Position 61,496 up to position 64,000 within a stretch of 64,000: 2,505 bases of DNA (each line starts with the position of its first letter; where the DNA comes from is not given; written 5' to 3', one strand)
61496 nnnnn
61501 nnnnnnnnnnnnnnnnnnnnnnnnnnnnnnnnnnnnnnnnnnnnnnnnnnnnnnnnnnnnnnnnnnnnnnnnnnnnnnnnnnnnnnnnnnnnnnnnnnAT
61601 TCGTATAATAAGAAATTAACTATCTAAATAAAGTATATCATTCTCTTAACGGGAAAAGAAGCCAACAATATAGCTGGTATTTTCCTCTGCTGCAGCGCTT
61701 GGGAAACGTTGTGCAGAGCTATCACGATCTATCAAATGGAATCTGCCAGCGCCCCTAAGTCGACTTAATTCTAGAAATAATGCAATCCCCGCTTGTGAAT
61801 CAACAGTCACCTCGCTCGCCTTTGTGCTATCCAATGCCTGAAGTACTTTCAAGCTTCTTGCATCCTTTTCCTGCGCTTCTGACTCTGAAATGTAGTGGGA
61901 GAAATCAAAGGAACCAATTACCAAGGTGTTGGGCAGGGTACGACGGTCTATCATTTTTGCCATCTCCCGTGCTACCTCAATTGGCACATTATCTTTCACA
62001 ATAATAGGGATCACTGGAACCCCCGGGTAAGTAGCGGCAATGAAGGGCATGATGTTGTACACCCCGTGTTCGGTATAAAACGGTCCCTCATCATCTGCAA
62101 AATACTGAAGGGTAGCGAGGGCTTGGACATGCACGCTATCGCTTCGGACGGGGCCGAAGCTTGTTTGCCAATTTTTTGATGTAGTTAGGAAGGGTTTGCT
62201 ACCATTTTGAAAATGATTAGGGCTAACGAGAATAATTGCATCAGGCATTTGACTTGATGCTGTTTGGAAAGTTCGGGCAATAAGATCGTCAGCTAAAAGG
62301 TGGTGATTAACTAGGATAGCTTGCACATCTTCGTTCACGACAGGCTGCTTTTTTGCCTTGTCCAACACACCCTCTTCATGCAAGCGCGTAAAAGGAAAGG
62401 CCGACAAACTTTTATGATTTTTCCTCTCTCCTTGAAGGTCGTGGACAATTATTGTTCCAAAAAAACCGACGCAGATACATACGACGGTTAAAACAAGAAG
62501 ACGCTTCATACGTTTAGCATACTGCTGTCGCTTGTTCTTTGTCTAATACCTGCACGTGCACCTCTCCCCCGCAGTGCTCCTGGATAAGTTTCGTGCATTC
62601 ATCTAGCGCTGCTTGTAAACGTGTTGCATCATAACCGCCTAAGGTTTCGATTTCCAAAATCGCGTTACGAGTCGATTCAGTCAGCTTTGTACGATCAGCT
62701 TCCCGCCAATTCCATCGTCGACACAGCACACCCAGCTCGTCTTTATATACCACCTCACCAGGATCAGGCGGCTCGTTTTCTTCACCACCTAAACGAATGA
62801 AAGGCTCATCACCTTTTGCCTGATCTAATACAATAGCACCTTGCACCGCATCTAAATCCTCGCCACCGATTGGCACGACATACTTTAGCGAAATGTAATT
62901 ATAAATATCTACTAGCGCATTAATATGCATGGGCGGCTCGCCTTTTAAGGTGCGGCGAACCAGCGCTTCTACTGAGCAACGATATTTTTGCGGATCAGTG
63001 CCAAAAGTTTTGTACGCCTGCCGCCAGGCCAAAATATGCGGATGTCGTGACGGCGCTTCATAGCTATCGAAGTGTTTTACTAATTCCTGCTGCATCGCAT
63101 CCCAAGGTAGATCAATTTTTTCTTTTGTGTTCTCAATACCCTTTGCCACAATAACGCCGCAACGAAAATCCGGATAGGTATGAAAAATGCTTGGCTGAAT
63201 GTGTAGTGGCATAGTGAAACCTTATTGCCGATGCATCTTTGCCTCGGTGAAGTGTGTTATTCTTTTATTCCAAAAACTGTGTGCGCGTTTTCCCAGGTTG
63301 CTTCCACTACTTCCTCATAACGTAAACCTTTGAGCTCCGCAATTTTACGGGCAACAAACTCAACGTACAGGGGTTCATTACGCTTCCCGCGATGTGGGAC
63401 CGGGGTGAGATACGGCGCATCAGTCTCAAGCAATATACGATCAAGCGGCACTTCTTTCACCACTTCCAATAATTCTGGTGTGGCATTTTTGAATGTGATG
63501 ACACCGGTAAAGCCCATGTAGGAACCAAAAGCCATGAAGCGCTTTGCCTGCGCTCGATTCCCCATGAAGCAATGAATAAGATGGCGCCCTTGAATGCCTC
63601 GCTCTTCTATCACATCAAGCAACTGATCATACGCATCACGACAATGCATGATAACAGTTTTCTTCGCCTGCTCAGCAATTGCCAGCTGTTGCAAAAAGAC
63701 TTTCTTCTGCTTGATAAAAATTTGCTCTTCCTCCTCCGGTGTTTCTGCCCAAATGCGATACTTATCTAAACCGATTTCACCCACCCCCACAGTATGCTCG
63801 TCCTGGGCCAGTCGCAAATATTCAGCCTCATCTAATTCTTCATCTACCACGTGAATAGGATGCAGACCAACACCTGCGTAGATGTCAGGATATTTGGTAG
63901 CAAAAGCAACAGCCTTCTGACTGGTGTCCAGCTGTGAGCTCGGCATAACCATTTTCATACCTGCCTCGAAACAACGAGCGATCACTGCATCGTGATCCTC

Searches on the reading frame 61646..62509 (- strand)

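Call 52: search_protein_families(library=pfam, proteins=[window:61646-62509:-], max_evalue=1)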
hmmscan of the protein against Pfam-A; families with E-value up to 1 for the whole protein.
window:61646-62509:- (287 aa): 2 families
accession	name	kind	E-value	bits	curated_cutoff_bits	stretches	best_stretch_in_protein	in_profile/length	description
PF01875.22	Memo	-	4.8e-21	75.6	27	1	75-265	48-252/269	Memo-like protein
PF02900.23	LigB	-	0.00061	19.4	26.3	1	78-214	32-190/269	Catalytic LigB subunit of aromatic ring-opening dioxygenase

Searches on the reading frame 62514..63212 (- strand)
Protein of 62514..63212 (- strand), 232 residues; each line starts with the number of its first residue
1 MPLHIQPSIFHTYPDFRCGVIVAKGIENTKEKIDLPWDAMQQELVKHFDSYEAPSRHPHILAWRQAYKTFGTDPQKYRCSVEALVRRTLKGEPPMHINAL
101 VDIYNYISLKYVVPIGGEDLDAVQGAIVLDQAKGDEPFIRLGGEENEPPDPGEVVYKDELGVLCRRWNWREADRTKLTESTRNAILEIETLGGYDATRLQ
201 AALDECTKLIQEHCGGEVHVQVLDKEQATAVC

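Call 52: search_protein_families(library=pfam, proteins=[window:62514-63212:-], max_evalue=1)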
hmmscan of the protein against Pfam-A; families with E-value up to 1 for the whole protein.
window:62514-63212:- (232 aa): 1 family
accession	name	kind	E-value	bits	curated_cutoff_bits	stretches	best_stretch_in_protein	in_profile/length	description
PF03483.22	B3_4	-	8.3e-35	120.4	29.3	1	62-215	1-174/174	B3/4 domain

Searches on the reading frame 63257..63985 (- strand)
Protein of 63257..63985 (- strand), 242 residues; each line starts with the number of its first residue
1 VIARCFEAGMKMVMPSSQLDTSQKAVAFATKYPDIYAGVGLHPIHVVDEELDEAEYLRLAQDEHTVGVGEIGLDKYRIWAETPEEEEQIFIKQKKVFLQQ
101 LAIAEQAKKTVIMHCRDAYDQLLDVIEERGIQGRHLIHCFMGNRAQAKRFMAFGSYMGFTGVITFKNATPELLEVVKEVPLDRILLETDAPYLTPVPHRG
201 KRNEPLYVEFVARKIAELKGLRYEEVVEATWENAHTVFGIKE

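Call 52: search_protein_families(library=pfam, proteins=[window:63257-63985:-], max_evalue=1)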
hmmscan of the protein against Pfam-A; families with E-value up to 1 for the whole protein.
window:63257-63985:- (242 aa): 3 families
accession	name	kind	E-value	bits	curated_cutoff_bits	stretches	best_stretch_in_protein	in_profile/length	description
PF01026.27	TatD_DNase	-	1.7e-67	228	27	1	2-239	20-253/253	TatD related DNase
PF04909.20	Amidohydro_2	-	0.074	13.2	26.4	1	165-239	222-288/289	Amidohydrolase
PF23542.1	DUF1512_C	-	0.14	12.5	25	1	66-143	95-170/175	Domain of unknown function (DUF1512) C-terminal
